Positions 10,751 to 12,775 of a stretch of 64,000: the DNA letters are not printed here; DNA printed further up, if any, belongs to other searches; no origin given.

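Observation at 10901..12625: PelD-like protein fused to an N-terminal SDR/epimerase domain and ending after the GAF domain (no GGDEF, no I-site)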

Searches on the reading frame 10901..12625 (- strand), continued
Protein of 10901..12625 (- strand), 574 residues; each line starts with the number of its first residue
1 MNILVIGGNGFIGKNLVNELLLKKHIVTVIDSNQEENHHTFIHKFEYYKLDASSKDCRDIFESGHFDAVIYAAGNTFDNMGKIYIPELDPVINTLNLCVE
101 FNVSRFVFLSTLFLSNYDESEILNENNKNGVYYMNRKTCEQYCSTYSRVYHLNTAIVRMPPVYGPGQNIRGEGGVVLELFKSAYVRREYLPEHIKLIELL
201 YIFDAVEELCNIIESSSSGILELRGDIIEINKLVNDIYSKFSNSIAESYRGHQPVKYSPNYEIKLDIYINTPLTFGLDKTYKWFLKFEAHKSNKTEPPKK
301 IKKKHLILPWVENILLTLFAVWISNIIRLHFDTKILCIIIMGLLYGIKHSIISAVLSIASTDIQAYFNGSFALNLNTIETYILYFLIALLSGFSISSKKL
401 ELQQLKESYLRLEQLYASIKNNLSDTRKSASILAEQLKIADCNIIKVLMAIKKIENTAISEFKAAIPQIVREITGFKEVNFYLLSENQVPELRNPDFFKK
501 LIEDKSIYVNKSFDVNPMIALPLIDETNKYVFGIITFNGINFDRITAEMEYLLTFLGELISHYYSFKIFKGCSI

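Call 49: find_homologous_proteins(query=A3, max_evalue=1e-10)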
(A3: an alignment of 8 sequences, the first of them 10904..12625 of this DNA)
Query A3 (8 sequences) (574 aa, profile of the alignment): 15 proteins with E <= 1e-10 among 8000 candidates.
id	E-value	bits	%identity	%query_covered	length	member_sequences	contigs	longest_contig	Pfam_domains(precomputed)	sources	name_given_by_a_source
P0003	6.1e-247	839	35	98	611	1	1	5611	PF01073.26,PF02254.25,PF01370.28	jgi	jgi:nucleoside-diphosphate-sugar epimerase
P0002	3.2e-240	817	38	98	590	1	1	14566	PF01073.26,PF01370.28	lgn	-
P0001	2.5e-227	774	100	100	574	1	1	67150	PF01073.26,PF13460.13,PF01370.28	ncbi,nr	ncbi:MAG: NAD(P)-dependent oxidoreductase [Bacillota bacterium]|nr:NAD(P)-dependent oxidoreductase [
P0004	4.4e-84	301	25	97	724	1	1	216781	PF04321.24,PF16363.12,PF02719.22,PF01073.26,PF07993.19,PF01370.28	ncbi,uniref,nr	ncbi:NAD-dependent epimerase/dehydratase family protein [Paenibacillus wynnii]|uniref:NAD-dependent 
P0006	2.4e-83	299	25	98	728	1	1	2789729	PF04321.24,PF16363.12,PF02719.22,PF01073.26,PF07993.19,PF01370.28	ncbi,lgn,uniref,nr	ncbi:NAD-dependent epimerase/dehydratase family protein [Paenibacillus wynnii]|uniref:NAD-dependent 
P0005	4.3e-83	298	25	98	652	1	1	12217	PF04321.24,PF16363.12,PF02719.22,PF01073.26,PF07993.19,PF13493.12,PF01370.28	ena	-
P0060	5.4e-24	103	26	31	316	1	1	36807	PF04321.24,PF16363.12,PF02719.22,PF01073.26,PF07993.19,PF13460.13,PF00106.32,PF01370.28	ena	-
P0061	3.4e-22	97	22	37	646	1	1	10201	PF01370.28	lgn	-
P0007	7.2e-18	82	38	19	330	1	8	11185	PF04321.24,PF16363.12,PF02719.22,PF01073.26,PF07993.19,PF13460.13,PF00106.32,PF03435.25,PF01370.28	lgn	-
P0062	2.9e-16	77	25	32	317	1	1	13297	PF04321.24,PF16363.12,PF01073.26,PF01370.28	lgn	-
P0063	1.4e-13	68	21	49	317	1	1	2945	PF04321.24,PF16363.12,PF02719.22,PF05368.20,PF01073.26,PF07993.19,PF13460.13,PF00106.32,PF01370.28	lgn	-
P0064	4.7e-12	63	31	25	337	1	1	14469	PF04321.24,PF16363.12,PF02719.22,PF05368.20,PF01073.26,PF07993.19,PF13460.13,PF00106.32,PF01370.28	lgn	-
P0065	9.7e-12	62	29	24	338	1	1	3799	PF04321.24,PF16363.12,PF02719.22,PF05368.20,PF01073.26,PF07993.19,PF13460.13,PF00106.32,PF01370.28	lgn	-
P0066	1.1e-11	62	33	20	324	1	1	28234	PF04321.24,PF16363.12,PF02719.22,PF05368.20,PF01073.26,PF07993.19,PF13460.13,PF01370.28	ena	-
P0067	2.4e-11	61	32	19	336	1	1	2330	PF04321.24,PF16363.12,PF02719.22,PF01073.26,PF07993.19,PF13460.13,PF00106.32,PF01370.28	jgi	jgi:UDP-glucose 4-epimerase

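Call 56: search_protein_families(library=pfam, proteins=[L006:13045-14871:+, L003:7353-9383:-, L004:7424-9475:-, L003:19273-21639:+, L006:8955-10004:+, L006:17746-19854:+, L006:10001-12133:+, P0005], max_evalue=0.001)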
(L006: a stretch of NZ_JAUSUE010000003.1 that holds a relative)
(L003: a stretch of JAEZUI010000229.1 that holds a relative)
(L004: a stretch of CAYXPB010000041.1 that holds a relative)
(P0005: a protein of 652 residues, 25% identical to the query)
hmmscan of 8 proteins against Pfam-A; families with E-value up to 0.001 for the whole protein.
L006:13045-14871:+ (608 aa): 3 families
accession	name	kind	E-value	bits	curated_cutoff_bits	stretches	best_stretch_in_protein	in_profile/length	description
PF09960.14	DUF2194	-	7.7e-120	401.4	30.4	1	24-592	13-581/582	Uncharacterised protein conserved in bacteria (DUF2194)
PF10096.14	DUF2334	-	4.3e-11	43.2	26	1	298-507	20-191/203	Uncharacterized protein conserved in bacteria (DUF2334)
PF01522.26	Polysacc_deac_1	-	0.00011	22.6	23.1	1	295-415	20-110/124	Polysaccharide deacetylase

L003:7353-9383:- (676 aa): 2 families
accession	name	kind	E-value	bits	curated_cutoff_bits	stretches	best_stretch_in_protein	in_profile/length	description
PF07602.17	DUF1565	-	3.7e-09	36.7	20.3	1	41-256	3-234/257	Protein of unknown function (DUF1565)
PF05048.19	NosD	-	6.6e-07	29.4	23.6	1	240-385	36-168/212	Periplasmic copper-binding protein (NosD)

L004:7424-9475:- (683 aa): 2 families
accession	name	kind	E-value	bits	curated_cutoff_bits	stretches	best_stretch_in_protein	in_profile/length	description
PF07602.17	DUF1565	-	5.1e-08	33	20.3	1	61-253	2-208/257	Protein of unknown function (DUF1565)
PF05048.19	NosD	-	3e-06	27.3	23.6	1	263-406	38-168/212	Periplasmic copper-binding protein (NosD)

L003:19273-21639:+ (788 aa): 0 families

L006:8955-10004:+ (349 aa): 8 families
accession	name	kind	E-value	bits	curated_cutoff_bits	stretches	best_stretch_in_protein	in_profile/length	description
PF01370.27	Epimerase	-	2e-56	191.5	20.9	1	32-263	1-239/240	NAD dependent epimerase/dehydratase family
PF16363.11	GDP_Man_Dehyd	-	6.8e-52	177.4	27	1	33-327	1-332/332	GDP-mannose 4,6 dehydratase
PF04321.23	RmlD_sub_bind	-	2e-19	70.2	27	1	31-270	2-219/287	RmlD substrate binding domain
PF01073.25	3Beta_HSD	-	1.9e-18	66.9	22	1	33-245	1-222/280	3-beta hydroxysteroid dehydrogenase/isomerase family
PF02719.21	Polysacc_synt_2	-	9.8e-17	61.5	20.2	1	32-311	1-282/293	Polysaccharide biosynthesis protein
PF07993.18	NAD_binding_4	-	4.7e-13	49.3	20.1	1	93-204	87-212/258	Male sterility protein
PF13460.12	NAD_binding_10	-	6.1e-10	39.7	27.2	1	36-204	1-151/184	NAD(P)H-binding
PF05368.20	NmrA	-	0.00047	20.3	27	0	30-148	3-110/298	NmrA-like family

L006:17746-19854:+ (702 aa): 0 families

L006:10001-12133:+ (710 aa): 4 families
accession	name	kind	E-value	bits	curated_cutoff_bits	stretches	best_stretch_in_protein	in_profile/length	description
PF01370.27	Epimerase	-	9.7e-18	64.9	20.9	1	3-206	1-227/240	NAD dependent epimerase/dehydratase family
PF16363.11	GDP_Man_Dehyd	-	4.3e-07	30.2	27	0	4-34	1-31/332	GDP-mannose 4,6 dehydratase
PF07155.17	ECF-ribofla_trS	-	0.0001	22.8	26.7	1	312-417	12-107/172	ECF-type riboflavin transporter, S component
PF13450.12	NAD_binding_8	-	0.00035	21.2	21.9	1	5-45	1-40/68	NAD(P)-binding Rossmann-like domain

P0005 (652 aa): 8 families
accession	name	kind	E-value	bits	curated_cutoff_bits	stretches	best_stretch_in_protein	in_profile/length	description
PF01370.27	Epimerase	-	7.5e-61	206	20.9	1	3-233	1-239/240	NAD dependent epimerase/dehydratase family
PF16363.11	GDP_Man_Dehyd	-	3.4e-60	204.7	27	1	4-295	1-331/332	GDP-mannose 4,6 dehydratase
PF04321.23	RmlD_sub_bind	-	2e-20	73.5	27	1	1-244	1-223/287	RmlD substrate binding domain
PF01073.25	3Beta_HSD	-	4.9e-18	65.6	22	1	4-223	1-229/280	3-beta hydroxysteroid dehydrogenase/isomerase family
PF02719.21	Polysacc_synt_2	-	2.5e-15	56.9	20.2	1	3-253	1-248/293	Polysaccharide biosynthesis protein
PF07993.18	NAD_binding_4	-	2.5e-13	50.2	20.1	1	49-219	74-258/258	Male sterility protein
PF13493.11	DUF4118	-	8.1e-06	26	28.4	1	367-435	30-96/107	Domain of unknown function (DUF4118)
PF01590.32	GAF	-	0.00011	23.1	22.4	1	497-619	2-133/133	GAF domain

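Call 61: search_protein_families(library=pfam, proteins=[P0004], max_evalue=0.01)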
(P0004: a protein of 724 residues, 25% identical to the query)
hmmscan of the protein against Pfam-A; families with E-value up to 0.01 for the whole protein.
P0004 (724 aa): 6 families
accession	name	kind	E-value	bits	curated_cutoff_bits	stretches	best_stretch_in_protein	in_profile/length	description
PF01370.27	Epimerase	-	3.2e-59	200.7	20.9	1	1-221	2-226/240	NAD dependent epimerase/dehydratase family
PF16363.11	GDP_Man_Dehyd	-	5.2e-55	187.6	27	1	1-293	1-332/332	GDP-mannose 4,6 dehydratase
PF02719.21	Polysacc_synt_2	-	4.8e-18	65.8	20.2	1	1-262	2-266/293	Polysaccharide biosynthesis protein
PF04321.23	RmlD_sub_bind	-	1.3e-17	64.3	27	1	1-241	4-223/287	RmlD substrate binding domain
PF01073.25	3Beta_HSD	-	8.9e-15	54.9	22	1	2-219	2-228/280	3-beta hydroxysteroid dehydrogenase/isomerase family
PF07993.18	NAD_binding_4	-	4.3e-10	39.6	20.1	1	60-213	86-255/258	Male sterility protein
